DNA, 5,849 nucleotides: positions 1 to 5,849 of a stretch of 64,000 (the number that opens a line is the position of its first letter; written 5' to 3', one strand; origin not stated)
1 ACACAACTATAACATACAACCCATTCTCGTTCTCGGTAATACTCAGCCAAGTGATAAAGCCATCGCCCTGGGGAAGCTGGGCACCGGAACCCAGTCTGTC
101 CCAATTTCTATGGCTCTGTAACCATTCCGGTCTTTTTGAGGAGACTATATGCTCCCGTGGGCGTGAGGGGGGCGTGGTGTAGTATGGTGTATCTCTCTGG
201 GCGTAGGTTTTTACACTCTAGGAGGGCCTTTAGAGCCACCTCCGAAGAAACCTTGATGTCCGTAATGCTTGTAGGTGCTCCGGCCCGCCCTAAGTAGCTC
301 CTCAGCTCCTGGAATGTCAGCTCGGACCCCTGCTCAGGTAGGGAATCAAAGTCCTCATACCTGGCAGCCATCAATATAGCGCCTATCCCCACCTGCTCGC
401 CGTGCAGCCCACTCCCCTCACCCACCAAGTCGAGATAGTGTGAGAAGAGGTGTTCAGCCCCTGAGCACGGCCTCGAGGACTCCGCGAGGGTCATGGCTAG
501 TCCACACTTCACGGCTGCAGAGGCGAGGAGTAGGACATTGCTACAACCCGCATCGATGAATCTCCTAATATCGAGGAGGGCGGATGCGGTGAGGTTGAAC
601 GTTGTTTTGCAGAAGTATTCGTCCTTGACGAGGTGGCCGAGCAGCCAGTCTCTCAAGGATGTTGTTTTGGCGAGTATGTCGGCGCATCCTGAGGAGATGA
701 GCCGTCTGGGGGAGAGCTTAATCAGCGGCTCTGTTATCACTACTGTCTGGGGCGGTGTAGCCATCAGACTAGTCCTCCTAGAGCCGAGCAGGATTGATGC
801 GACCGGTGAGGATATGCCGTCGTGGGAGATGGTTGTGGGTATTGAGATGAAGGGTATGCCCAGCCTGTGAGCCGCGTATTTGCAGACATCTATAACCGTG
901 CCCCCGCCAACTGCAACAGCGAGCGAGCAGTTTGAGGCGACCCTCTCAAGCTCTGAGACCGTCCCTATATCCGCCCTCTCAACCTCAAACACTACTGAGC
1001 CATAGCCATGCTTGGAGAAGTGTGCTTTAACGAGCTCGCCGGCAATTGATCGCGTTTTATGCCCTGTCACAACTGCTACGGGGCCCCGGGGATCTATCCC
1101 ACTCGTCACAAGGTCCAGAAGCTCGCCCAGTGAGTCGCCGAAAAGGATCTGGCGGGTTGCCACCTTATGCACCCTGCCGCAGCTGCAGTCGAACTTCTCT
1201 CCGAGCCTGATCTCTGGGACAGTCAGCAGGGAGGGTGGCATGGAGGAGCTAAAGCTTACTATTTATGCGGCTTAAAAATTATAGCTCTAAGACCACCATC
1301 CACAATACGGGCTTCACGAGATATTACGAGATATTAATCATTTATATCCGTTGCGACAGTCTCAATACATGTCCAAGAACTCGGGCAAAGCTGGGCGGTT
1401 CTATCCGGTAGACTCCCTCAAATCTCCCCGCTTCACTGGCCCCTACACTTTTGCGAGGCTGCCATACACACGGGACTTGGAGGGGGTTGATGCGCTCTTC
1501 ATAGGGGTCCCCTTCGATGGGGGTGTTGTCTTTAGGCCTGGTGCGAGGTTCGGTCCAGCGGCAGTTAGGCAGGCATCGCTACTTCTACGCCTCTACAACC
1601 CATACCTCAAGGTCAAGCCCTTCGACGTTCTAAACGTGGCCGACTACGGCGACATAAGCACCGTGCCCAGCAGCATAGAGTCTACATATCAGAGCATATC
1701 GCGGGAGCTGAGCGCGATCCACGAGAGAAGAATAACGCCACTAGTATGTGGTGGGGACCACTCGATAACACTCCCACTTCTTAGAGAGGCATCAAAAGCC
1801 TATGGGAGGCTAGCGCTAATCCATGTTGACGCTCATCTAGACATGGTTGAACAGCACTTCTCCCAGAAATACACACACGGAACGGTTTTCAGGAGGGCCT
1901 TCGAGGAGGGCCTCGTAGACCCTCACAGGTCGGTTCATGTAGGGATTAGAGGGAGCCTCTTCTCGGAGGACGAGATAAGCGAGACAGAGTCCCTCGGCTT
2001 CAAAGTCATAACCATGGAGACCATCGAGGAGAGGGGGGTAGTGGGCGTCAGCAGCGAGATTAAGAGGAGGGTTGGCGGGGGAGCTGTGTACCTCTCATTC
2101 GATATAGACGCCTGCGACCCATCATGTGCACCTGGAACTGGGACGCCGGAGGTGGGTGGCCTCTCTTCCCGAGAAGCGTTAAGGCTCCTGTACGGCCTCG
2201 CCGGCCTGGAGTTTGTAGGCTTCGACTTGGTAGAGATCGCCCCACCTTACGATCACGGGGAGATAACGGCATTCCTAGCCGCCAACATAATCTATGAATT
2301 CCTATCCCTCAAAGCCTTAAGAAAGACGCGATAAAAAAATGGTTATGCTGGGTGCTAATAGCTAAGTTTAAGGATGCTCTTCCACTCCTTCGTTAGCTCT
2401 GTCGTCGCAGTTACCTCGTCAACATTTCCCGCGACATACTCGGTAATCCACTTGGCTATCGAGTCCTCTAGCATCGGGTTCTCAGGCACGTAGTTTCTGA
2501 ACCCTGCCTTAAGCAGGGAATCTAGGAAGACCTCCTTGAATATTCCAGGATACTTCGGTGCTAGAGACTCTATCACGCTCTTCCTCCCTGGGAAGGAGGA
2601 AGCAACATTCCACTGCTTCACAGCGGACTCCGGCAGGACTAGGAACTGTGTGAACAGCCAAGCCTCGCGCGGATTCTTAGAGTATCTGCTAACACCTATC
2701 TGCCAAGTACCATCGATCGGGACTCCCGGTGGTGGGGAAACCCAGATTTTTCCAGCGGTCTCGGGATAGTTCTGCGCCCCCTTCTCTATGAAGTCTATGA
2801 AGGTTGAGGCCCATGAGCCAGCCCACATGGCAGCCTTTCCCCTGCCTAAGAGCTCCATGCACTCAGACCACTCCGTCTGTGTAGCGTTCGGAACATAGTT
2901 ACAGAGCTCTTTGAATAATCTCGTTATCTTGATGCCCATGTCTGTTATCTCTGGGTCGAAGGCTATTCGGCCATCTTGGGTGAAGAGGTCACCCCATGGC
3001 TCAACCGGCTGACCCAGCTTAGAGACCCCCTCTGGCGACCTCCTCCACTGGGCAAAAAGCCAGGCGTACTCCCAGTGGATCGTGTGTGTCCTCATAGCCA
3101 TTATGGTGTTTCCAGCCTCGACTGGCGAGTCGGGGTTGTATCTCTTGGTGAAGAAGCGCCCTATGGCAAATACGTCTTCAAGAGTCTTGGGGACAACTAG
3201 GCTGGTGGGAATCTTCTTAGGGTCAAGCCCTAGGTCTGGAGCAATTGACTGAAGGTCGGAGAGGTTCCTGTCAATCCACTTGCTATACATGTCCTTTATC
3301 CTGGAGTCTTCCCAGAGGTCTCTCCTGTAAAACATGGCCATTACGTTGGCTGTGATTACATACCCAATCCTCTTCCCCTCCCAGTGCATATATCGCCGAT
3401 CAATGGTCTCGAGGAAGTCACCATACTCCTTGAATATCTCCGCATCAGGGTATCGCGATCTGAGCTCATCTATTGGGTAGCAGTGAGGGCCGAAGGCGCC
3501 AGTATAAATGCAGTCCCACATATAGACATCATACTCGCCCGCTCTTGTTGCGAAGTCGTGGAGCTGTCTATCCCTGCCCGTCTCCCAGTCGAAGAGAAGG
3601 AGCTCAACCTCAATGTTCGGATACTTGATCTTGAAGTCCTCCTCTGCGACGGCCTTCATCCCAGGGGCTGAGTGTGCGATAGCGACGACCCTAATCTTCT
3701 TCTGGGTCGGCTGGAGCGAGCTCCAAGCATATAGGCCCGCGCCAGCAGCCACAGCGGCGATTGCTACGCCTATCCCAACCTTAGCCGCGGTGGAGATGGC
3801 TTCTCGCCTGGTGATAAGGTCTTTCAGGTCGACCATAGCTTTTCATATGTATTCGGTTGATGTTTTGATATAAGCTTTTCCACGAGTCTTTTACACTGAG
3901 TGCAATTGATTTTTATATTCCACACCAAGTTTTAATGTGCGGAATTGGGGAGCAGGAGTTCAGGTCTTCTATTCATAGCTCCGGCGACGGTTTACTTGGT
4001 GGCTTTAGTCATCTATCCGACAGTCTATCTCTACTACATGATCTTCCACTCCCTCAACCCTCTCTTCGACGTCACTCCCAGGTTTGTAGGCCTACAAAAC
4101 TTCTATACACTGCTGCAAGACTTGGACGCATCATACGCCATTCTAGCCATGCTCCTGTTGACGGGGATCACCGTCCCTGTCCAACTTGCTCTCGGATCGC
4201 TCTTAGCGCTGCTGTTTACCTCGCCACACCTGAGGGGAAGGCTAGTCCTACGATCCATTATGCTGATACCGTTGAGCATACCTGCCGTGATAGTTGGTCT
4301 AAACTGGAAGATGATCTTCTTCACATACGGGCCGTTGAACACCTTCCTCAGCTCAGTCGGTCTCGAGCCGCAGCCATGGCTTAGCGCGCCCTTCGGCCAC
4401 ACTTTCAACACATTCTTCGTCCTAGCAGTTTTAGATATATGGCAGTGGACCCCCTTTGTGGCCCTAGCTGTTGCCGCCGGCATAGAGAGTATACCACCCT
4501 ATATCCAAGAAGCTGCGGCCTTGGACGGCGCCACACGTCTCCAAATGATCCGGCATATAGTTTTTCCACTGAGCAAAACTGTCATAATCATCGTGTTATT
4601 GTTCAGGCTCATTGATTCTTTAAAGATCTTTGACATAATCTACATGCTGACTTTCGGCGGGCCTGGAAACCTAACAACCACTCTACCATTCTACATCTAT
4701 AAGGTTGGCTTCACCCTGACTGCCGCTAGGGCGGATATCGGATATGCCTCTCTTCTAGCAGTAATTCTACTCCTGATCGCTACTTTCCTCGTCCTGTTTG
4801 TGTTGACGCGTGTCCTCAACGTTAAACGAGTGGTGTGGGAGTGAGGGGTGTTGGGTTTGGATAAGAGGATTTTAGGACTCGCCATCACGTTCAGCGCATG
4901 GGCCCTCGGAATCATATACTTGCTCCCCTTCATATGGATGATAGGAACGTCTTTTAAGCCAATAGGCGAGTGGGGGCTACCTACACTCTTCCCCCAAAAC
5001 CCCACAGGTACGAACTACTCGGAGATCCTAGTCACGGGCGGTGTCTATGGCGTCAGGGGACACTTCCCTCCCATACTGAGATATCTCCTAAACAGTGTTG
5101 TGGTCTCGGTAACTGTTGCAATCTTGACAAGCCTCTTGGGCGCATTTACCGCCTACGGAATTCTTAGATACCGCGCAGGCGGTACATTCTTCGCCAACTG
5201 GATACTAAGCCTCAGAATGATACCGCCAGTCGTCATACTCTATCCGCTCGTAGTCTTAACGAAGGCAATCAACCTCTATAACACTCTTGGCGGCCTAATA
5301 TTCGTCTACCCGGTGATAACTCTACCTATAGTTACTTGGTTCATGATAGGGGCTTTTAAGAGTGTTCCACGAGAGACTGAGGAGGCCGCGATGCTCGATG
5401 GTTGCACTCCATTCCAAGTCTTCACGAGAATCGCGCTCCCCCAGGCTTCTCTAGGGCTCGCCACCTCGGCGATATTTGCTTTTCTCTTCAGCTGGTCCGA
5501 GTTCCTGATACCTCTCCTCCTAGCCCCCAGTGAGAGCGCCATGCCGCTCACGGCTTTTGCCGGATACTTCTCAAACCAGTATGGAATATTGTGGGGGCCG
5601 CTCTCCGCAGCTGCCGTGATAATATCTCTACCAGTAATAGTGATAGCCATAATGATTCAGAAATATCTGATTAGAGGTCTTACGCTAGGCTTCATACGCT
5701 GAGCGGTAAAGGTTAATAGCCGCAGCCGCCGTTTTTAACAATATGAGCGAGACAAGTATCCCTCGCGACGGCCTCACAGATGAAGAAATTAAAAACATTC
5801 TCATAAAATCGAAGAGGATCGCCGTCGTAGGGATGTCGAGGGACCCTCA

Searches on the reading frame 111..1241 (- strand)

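Call 72: search_protein_families(library=pfam, proteins=[window:111-1241:-], max_evalue=0.00001)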
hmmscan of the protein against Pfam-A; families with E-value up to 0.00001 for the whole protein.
window:111-1241:- (377 aa): 2 families
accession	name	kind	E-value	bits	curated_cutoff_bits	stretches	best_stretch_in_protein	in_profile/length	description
PF13685.12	Fe-ADH_2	-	5.9e-29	101.4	28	1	54-175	21-146/149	Iron-containing alcohol dehydrogenase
PF00465.25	Fe-ADH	-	3.9e-09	36.8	31.3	1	32-151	4-144/168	Iron-containing alcohol dehydrogenase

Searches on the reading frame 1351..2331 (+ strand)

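Call 72: search_protein_families(library=pfam, proteins=[window:1351-2331:+], max_evalue=0.00001)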
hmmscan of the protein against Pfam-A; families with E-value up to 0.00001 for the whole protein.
window:1351-2331:+ (327 aa): 1 family
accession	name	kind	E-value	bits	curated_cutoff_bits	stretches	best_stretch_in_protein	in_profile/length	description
PF00491.26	Arginase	-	1.3e-91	307.4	22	1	47-317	2-277/280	Arginase family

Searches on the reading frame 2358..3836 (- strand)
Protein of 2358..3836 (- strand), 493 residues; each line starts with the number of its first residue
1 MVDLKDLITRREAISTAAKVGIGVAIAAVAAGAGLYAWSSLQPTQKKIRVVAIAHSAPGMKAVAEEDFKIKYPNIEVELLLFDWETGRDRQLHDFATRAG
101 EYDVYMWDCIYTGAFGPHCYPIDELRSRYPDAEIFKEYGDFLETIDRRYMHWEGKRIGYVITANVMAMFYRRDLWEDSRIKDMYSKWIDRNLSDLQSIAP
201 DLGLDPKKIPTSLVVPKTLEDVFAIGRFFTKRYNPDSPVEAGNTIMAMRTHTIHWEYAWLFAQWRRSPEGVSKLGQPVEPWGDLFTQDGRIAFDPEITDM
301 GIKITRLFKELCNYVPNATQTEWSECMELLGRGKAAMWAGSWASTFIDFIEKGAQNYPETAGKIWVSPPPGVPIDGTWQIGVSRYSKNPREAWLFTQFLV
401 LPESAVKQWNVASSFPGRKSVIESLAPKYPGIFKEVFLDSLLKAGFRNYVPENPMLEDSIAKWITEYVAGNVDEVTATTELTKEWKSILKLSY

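Call 72: search_protein_families(library=pfam, proteins=[window:2358-3836:-], max_evalue=0.00001)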
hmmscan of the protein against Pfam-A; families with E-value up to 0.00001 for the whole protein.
window:2358-3836:- (493 aa): 2 families
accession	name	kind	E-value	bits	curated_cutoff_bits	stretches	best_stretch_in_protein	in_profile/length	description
PF01547.30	SBP_bac_1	-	8.5e-16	59.2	26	1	316-404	211-305/307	Bacterial extracellular solute-binding protein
PF13416.11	SBP_bac_8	-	1.3e-14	55.1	27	1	145-424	78-268/279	Bacterial extracellular solute-binding protein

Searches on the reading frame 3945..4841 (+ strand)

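Call 72: search_protein_families(library=pfam, proteins=[window:3945-4841:+], max_evalue=0.00001)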
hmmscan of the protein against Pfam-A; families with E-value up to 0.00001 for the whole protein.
window:3945-4841:+ (299 aa): 1 family
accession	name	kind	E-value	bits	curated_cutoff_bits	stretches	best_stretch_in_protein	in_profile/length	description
PF00528.27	BPD_transp_1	-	6.8e-19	68.7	26.4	1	81-292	2-179/184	Binding-protein-dependent transport system inner membrane component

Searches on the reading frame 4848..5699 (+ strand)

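Call 72: search_protein_families(library=pfam, proteins=[window:4848-5699:+], max_evalue=0.00001)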
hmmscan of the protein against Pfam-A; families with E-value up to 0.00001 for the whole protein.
window:4848-5699:+ (284 aa): 1 family
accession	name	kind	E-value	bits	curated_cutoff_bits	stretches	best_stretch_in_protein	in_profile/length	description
PF00528.27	BPD_transp_1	-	1.2e-20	74.4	26.4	1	96-278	3-182/184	Binding-protein-dependent transport system inner membrane component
